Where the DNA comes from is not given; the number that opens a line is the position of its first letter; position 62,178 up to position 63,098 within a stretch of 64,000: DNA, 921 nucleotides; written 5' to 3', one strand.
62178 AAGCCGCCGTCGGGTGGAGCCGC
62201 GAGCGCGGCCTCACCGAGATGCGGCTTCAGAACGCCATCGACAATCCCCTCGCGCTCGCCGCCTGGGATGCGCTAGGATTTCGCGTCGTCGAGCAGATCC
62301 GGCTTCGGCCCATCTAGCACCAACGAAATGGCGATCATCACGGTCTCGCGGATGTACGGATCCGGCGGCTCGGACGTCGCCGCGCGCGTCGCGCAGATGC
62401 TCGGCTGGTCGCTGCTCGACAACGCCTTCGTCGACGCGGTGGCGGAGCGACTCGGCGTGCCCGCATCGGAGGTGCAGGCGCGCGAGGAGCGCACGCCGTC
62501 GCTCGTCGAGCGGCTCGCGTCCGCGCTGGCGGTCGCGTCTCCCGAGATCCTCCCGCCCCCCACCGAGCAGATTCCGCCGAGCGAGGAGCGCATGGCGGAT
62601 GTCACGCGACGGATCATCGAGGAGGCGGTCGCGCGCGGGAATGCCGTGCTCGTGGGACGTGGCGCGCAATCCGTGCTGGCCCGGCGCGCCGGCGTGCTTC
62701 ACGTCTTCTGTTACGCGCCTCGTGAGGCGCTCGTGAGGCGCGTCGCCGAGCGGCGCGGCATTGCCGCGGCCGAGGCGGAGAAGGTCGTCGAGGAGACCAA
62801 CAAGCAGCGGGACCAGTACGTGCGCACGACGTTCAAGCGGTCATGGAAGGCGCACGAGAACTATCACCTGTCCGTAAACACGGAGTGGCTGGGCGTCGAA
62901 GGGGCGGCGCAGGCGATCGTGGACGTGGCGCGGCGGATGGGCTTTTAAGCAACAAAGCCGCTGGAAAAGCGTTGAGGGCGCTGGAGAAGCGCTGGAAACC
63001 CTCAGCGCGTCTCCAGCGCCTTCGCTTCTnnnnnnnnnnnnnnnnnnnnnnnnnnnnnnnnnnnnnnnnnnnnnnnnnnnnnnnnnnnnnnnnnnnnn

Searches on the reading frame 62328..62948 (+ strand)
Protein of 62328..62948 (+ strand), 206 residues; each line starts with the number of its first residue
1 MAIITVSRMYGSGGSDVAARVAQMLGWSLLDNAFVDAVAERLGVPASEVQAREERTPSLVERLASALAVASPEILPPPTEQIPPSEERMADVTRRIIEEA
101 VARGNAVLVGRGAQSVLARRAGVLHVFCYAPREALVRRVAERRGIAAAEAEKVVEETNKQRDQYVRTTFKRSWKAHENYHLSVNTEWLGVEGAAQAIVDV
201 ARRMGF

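Call 57: find_encoding_contigs(protein=window:62328-62948:+, flank=3000, max_places=10)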
Protein window:62328-62948:+ (206 aa): 2 contigs read that carry it; 2 places shown.
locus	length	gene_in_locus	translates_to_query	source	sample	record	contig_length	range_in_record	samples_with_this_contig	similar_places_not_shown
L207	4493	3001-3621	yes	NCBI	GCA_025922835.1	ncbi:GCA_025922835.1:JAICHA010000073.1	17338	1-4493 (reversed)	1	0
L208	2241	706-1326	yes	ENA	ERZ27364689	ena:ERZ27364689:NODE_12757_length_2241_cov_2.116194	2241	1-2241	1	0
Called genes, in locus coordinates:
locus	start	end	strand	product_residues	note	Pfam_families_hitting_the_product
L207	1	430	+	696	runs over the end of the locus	PF04879:Molybdop_Fe4S4, PF00384:Molybdopterin, PF01568:Molydop_binding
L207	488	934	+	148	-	PF13366:PDDEXK_3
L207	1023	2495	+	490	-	-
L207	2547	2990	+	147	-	PF00583:Acetyltransf_1, PF13527:Acetyltransf_9 (weak), PF13673:Acetyltransf_10 (weak), PF13508:Acetyltransf_7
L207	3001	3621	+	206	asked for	PF13189:Cytidylate_kin2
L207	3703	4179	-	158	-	-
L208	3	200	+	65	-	?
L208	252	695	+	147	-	PF00583:Acetyltransf_1, PF13527:Acetyltransf_9 (weak), PF13673:Acetyltransf_10 (weak), PF13508:Acetyltransf_7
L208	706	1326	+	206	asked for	PF13189:Cytidylate_kin2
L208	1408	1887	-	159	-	-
